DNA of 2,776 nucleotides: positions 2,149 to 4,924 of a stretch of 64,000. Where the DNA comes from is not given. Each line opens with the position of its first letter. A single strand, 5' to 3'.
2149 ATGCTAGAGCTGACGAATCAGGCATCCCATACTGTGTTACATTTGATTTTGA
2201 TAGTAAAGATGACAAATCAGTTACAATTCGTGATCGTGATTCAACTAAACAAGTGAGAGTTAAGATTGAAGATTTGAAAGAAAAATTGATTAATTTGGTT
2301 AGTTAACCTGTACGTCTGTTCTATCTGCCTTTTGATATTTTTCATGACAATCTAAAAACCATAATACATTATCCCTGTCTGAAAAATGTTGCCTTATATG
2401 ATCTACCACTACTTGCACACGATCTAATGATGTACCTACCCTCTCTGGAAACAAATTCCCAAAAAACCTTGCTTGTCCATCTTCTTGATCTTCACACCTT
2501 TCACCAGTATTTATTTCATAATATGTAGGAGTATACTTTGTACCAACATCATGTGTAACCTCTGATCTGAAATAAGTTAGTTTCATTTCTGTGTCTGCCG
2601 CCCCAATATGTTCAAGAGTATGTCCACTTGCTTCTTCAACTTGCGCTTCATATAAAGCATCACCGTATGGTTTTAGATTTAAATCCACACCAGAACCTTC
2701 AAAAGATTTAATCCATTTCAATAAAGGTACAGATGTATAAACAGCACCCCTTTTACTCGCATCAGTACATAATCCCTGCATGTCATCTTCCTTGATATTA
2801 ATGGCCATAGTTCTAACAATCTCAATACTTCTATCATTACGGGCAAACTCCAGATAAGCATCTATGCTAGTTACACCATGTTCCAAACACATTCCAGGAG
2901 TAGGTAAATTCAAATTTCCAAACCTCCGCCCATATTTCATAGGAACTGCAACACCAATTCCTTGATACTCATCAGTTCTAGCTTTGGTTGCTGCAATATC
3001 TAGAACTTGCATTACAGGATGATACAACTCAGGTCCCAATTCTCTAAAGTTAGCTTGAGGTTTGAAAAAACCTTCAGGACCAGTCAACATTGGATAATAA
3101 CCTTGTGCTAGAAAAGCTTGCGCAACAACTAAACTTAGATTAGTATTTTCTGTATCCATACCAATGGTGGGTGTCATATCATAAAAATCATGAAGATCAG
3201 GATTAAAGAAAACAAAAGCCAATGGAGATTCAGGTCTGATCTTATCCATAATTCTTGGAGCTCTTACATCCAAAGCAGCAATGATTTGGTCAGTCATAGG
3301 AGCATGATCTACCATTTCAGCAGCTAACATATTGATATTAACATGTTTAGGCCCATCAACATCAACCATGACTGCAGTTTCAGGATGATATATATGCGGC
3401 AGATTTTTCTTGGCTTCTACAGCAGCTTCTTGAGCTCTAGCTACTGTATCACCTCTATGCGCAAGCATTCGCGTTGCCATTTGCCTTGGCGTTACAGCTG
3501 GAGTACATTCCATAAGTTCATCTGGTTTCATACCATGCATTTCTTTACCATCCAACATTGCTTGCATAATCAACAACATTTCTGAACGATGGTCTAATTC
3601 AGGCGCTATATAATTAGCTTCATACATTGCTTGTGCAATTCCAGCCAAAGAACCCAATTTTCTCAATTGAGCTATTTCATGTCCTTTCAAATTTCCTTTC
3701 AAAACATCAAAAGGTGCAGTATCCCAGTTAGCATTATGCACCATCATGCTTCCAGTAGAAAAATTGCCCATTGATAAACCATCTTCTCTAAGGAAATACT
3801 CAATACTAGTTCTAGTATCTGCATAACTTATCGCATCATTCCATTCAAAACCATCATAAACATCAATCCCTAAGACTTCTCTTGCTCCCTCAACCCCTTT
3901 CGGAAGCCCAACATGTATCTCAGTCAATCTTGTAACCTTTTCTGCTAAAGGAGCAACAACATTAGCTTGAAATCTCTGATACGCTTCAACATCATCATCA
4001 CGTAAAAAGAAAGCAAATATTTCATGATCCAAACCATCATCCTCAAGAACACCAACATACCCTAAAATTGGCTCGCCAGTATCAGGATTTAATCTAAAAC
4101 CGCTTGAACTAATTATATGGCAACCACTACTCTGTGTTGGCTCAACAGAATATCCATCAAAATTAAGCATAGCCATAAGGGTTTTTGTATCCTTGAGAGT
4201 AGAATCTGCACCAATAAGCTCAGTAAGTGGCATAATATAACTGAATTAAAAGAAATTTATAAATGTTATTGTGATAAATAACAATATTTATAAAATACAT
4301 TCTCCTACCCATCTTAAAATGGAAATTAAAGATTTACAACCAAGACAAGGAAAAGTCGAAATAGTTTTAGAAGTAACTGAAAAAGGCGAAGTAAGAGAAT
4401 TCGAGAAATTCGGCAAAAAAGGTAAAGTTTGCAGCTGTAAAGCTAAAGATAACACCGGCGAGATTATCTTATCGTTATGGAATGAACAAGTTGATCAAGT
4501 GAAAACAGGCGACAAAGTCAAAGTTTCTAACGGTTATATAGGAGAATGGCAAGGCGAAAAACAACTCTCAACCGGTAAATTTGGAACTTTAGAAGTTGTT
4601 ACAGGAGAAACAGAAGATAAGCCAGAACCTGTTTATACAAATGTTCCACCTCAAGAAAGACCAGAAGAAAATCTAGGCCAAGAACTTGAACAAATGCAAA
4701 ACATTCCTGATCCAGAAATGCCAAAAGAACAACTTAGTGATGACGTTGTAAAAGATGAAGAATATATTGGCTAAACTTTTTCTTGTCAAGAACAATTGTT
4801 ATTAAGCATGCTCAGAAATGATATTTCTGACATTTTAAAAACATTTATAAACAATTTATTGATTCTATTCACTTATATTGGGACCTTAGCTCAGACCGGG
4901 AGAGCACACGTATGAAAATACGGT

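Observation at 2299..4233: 644-aa orphan protein with composition unlike its neighbours, the first of five dispersed outlier ORFs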

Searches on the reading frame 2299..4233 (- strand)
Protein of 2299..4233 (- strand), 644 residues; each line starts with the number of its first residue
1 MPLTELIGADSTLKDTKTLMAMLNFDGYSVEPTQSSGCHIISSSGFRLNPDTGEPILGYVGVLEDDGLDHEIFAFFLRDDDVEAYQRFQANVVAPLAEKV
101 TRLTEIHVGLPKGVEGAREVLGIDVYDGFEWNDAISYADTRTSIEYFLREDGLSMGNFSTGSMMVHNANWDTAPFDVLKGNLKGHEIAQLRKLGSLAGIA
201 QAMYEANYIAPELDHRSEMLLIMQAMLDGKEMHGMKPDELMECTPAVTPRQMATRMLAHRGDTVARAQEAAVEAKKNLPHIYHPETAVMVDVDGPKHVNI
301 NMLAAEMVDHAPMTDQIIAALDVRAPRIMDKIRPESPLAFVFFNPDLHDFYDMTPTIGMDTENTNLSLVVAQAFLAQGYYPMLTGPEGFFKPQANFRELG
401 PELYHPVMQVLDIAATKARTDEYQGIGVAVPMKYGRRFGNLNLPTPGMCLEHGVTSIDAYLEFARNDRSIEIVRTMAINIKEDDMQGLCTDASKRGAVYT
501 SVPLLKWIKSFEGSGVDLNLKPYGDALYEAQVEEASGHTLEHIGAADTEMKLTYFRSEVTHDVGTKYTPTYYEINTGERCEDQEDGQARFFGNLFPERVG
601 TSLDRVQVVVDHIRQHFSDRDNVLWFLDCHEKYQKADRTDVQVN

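Call 4: search_protein_families(library=pfam, proteins=[window:2299-4233:-], max_evalue=1)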
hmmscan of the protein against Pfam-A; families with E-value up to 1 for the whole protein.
window:2299-4233:- (644 aa): 0 families

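Call 5: search_protein_families(library=ncbifam, proteins=[window:2299-4233:-], max_evalue=1)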
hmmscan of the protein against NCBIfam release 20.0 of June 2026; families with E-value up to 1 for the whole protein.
window:2299-4233:- (644 aa): 0 families

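Call 6: search_protein_families(library=phrogs, proteins=[window:2299-4233:-], max_evalue=1)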
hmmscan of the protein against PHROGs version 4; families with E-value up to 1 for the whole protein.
window:2299-4233:- (644 aa): 1 family
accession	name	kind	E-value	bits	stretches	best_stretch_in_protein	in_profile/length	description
phrog_22223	-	unknown function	0.27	12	1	92-126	34-67/153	-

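Call 7: search_protein_families(library=padloc, proteins=[window:2299-4233:-], max_evalue=1)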
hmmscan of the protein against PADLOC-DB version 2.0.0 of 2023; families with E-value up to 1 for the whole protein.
window:2299-4233:- (644 aa): 0 families

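Call 8: search_solved_structures(query=window:2299-4233:-, max_evalue=10)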
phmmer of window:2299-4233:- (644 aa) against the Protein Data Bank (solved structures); distinct sequences matched with E-value up to 10: 0.

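Call 9: find_homologous_proteins(query=window:2299-4233:-, max_evalue=0.001)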
Query window:2299-4233:- (644 aa): 2 proteins with E <= 0.001 among 8000 candidates.
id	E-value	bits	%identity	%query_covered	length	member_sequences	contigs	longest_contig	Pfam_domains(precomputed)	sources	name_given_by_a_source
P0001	0.0e+0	1486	100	100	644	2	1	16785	-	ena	-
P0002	0.0e+0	1084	74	100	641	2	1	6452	-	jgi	-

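Call 11: find_encoding_contigs(protein=P0002, flank=10000)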
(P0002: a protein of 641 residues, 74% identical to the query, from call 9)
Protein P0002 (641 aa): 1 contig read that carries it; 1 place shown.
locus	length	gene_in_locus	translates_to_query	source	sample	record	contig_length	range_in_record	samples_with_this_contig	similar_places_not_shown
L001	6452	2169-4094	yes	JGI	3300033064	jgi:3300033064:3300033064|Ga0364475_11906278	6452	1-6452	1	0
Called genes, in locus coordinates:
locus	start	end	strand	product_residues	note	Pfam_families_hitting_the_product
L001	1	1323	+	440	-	?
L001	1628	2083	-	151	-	PF21473:OB_Ssb-like, PF01336:tRNA_anti-codon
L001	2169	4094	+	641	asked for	-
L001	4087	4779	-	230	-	PF03129:HGTP_anticodon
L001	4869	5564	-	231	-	PF00587:tRNA-synt_2b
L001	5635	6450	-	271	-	?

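Call 17: find_related_loci(query=A1, collection=genome_contigs, flank=10000)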
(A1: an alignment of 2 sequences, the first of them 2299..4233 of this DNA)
Query A1 (644 aa) in genome_contigs; peptide patterns used: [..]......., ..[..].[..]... (x = any residue, [..] = any of these).
37 stretches matched a pattern, but none encodes a relative of the query by tblastn (E <= 1e-3).

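Call 21: list_cluster_members(proteins=[window:2299-4233:-, window:10481-11329:-, window:28063-28479:-, window:34927-35946:-, window:42734-43516:+, window:750-2306:+, window:7931-10207:-, window:38093-40708:-])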
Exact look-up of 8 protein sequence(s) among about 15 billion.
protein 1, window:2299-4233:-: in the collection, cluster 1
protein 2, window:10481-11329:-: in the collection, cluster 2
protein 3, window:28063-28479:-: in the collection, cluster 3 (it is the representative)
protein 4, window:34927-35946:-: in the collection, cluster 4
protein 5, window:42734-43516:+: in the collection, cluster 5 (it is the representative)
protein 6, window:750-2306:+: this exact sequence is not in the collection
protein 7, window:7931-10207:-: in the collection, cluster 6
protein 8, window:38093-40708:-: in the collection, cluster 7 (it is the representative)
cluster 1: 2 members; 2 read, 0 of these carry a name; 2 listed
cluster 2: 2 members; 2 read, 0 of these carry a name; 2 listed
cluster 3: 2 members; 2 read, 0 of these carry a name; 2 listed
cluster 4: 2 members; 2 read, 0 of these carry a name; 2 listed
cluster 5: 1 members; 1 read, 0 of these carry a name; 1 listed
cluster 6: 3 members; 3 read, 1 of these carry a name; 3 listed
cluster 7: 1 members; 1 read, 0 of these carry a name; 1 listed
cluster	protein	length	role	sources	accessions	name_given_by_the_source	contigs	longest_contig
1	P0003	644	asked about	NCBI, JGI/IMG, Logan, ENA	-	-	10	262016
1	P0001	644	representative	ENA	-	-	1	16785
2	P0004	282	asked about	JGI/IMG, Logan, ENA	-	-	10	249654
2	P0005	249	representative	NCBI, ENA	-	-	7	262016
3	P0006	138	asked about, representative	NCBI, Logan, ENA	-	-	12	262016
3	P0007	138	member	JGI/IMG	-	-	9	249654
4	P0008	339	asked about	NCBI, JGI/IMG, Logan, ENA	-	-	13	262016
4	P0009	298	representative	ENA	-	-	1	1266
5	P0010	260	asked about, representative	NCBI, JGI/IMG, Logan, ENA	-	-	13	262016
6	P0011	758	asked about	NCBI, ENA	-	-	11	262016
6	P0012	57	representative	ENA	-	-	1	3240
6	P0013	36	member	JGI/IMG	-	hypothetical protein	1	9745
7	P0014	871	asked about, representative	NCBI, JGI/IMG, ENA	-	-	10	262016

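Call 27: predict_structure(alignment_id=A1)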
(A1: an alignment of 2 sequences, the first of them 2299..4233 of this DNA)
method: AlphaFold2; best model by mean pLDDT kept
length: 644 residues; sequences in the alignment: 2
mean_pLDDT: 33.2   pTM: 0.23
mean pLDDT of the five models: 33.2, 31.0, 29.6, 29.5, 28.1
residues with pLDDT >= 90: 0; 70-90: 0; 50-70: 16; < 50: 628
segments of 3 or more residues with pLDDT < 50: 1-81, 99-118, 120-644
pLDDT, mean of each block of 10 residues (from residue 1): 28 37 43 39 35 38 38 46 51 51 47 46 41 32 31 26 22 27 31 30 29 28 30 30 28 29 30 31 24 27 27 27 27 27 28 28 29 31 31 32 35 33 29 29 34 32 33 33 38 34 35 31 29 29 29 30 32 38 39 33 35 40 42 42 34
secondary structure, 60 per line:
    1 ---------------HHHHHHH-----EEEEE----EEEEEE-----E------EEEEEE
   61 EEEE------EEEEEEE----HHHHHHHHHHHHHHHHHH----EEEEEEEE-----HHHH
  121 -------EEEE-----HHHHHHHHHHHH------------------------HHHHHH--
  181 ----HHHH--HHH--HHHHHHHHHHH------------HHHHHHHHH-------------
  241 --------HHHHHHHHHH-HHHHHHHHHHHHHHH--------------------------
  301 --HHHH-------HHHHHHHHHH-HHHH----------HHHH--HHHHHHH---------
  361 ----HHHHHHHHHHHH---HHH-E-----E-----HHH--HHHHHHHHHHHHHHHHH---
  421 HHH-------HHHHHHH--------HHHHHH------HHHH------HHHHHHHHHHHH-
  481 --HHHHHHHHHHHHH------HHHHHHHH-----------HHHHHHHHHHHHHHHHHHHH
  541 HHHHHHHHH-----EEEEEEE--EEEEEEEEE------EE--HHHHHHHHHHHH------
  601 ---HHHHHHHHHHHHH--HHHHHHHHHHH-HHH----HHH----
elements in order: H16-22 E28-32 E37-42 E55-64 E71-77 H82-99 E104-111 H117-120 E128-131 H137-148 H173-178 H185-188 H196-206 H219-227 H249-258 H260-274 H303-306 H314-323 H325-328 H339-342 H345-351 H365-376 H401-417 H431-437 H446-451 H458-461 H468-479 H483-495 H502-509 H521-549 E555-561 E564-572 H583-594 H604-616 H619-629

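Call 28: search_protein_representatives(alignment_id=A1)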
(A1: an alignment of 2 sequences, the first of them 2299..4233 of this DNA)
Query: 2 sequences, 647 profile positions. Proteins with E-value up to 0.001 (for the whole library): 1; up to 1e-10: 1; up to 1e-30: 1. The best 1 are listed.
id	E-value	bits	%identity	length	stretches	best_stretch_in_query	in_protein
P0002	0.0e+00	1454.0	-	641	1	1-647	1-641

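Call 31: find_encoding_contigs(protein=window:2299-4233:-, flank=1000, max_places=10)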
Protein window:2299-4233:- (644 aa): 24 contigs read that carry it; 5 places shown.
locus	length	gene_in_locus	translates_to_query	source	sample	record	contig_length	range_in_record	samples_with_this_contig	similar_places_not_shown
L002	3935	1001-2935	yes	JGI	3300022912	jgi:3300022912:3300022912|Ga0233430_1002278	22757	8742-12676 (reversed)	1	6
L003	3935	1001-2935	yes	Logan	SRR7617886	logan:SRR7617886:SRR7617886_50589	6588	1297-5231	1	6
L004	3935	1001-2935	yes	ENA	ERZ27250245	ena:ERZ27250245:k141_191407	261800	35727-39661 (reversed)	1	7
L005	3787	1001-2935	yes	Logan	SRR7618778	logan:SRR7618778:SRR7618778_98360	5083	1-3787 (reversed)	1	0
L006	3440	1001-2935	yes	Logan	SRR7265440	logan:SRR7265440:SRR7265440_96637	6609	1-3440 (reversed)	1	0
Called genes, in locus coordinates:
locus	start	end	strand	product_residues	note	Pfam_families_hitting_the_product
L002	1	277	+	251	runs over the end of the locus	PF14528:LAGLIDADG_3 (weak)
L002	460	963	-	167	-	PF21473:OB_Ssb-like, PF01336:tRNA_anti-codon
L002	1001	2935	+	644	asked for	-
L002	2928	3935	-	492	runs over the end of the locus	PF00587:tRNA-synt_2b, PF03129:HGTP_anticodon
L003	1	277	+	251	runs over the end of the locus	PF14528:LAGLIDADG_3 (weak)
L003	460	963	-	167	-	PF21473:OB_Ssb-like, PF01336:tRNA_anti-codon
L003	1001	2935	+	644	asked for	-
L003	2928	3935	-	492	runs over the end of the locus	PF00587:tRNA-synt_2b, PF03129:HGTP_anticodon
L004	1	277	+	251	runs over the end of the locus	PF14528:LAGLIDADG_3 (weak)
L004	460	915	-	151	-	PF21473:OB_Ssb-like, PF01336:tRNA_anti-codon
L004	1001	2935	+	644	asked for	-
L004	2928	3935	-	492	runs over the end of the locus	PF00587:tRNA-synt_2b, PF03129:HGTP_anticodon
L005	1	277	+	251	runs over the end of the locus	PF14528:LAGLIDADG_3 (weak)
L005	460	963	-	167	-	PF21473:OB_Ssb-like, PF01336:tRNA_anti-codon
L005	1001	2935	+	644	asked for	-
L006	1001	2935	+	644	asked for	-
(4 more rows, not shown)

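Call 46: find_related_loci(query=A1, collection=viral_contigs, flank=10000)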
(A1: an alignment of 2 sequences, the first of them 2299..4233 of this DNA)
Query A1 (644 aa) in viral_contigs; peptide patterns used: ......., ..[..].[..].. (x = any residue, [..] = any of these).
49 stretches matched a pattern, but none encodes a relative of the query by tblastn (E <= 1e-3).

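Call 67: search_solved_structures(query=A1, max_evalue=10)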
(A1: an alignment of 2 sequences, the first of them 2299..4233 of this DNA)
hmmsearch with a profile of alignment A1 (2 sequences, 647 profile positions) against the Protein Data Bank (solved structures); distinct sequences matched with E-value up to 10: 0.

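Call 82: search_dna_similar(query=window:2299-4233:-, collection=phages, mode=protein, max_evalue=0.01, max_rows=5)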
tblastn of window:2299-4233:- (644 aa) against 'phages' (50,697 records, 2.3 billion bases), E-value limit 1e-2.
No match.

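Call 88: search_protein_families(library=pfam, proteins=[P0002], max_evalue=0.1)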
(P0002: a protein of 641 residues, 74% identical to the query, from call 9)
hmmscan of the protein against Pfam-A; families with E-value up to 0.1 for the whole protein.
P0002 (641 aa): 0 families

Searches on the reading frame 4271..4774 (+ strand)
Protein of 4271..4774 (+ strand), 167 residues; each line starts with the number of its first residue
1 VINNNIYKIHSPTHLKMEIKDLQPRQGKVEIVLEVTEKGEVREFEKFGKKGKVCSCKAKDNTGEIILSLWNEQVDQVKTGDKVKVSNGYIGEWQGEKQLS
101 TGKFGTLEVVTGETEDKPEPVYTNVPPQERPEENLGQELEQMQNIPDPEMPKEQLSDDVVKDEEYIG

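Call 24: search_protein_families(library=pfam, proteins=[window:4271-4774:+], max_evalue=0.001)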
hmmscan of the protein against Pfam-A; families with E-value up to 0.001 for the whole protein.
window:4271-4774:+ (167 aa): 2 families
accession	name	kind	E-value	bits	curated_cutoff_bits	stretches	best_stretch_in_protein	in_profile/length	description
PF21473.3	Ssb-like_OB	-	1.8e-09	38.1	24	1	30-109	18-97/97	Single-stranded DNA binding protein Ssb-like, OB fold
PF01336.31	tRNA_anti-codon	-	7.3e-08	32.7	27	1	38-100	4-68/75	OB-fold nucleic acid binding domain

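Call 74: find_encoding_contigs(protein=window:4271-4774:+, flank=4000, max_places=10)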
Protein window:4271-4774:+ (167 aa): 17 contigs read that carry it; 10 places shown.
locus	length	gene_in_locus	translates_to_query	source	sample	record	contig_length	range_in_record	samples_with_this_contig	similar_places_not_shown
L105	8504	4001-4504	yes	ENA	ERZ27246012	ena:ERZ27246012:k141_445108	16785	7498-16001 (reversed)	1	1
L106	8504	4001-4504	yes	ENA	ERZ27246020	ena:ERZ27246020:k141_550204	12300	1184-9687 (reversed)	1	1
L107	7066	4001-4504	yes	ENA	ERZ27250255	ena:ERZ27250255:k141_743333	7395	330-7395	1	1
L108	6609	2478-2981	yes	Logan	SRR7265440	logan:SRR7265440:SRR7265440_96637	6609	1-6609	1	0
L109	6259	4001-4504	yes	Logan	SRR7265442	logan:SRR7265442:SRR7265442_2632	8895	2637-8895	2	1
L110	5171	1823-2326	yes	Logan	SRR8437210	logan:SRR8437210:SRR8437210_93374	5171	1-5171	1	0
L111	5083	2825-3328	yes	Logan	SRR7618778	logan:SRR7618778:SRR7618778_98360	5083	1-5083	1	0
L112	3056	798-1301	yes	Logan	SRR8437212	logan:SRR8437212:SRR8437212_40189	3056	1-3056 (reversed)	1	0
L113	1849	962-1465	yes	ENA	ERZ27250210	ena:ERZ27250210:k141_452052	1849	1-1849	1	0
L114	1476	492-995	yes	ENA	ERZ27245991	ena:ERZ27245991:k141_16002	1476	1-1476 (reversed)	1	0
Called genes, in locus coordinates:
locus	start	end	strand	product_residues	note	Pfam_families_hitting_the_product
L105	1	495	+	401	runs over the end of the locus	PF03215:Rad17 (weak), PF13401:AAA_22 (faint), PF00004:AAA, PF25361:AAA_lid_RFC1 (weak), PF21960:RCF1-5-like_lid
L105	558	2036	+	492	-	PF00587:tRNA-synt_2b, PF03129:HGTP_anticodon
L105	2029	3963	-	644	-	-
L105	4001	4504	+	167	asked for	PF21473:OB_Ssb-like, PF01336:tRNA_anti-codon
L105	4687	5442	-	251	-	PF14528:LAGLIDADG_3 (weak)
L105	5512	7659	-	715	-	-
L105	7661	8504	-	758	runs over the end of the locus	PF00437:T2SSE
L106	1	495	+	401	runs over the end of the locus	PF03215:Rad17 (weak), PF13401:AAA_22 (faint), PF00004:AAA, PF25361:AAA_lid_RFC1 (weak), PF21960:RCF1-5-like_lid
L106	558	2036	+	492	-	PF00587:tRNA-synt_2b, PF03129:HGTP_anticodon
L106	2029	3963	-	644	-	-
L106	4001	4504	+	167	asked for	PF21473:OB_Ssb-like, PF01336:tRNA_anti-codon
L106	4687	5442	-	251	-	PF14528:LAGLIDADG_3 (weak)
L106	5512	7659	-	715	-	-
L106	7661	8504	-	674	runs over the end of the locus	?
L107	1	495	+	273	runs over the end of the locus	?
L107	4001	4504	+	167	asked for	PF21473:OB_Ssb-like, PF01336:tRNA_anti-codon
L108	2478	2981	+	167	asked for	PF21473:OB_Ssb-like, PF01336:tRNA_anti-codon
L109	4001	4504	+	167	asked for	PF21473:OB_Ssb-like, PF01336:tRNA_anti-codon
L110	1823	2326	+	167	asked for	PF21473:OB_Ssb-like, PF01336:tRNA_anti-codon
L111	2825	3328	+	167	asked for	PF21473:OB_Ssb-like, PF01336:tRNA_anti-codon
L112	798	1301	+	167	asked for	PF21473:OB_Ssb-like, PF01336:tRNA_anti-codon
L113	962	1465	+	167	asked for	PF21473:OB_Ssb-like, PF01336:tRNA_anti-codon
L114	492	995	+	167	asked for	PF21473:OB_Ssb-like, PF01336:tRNA_anti-codon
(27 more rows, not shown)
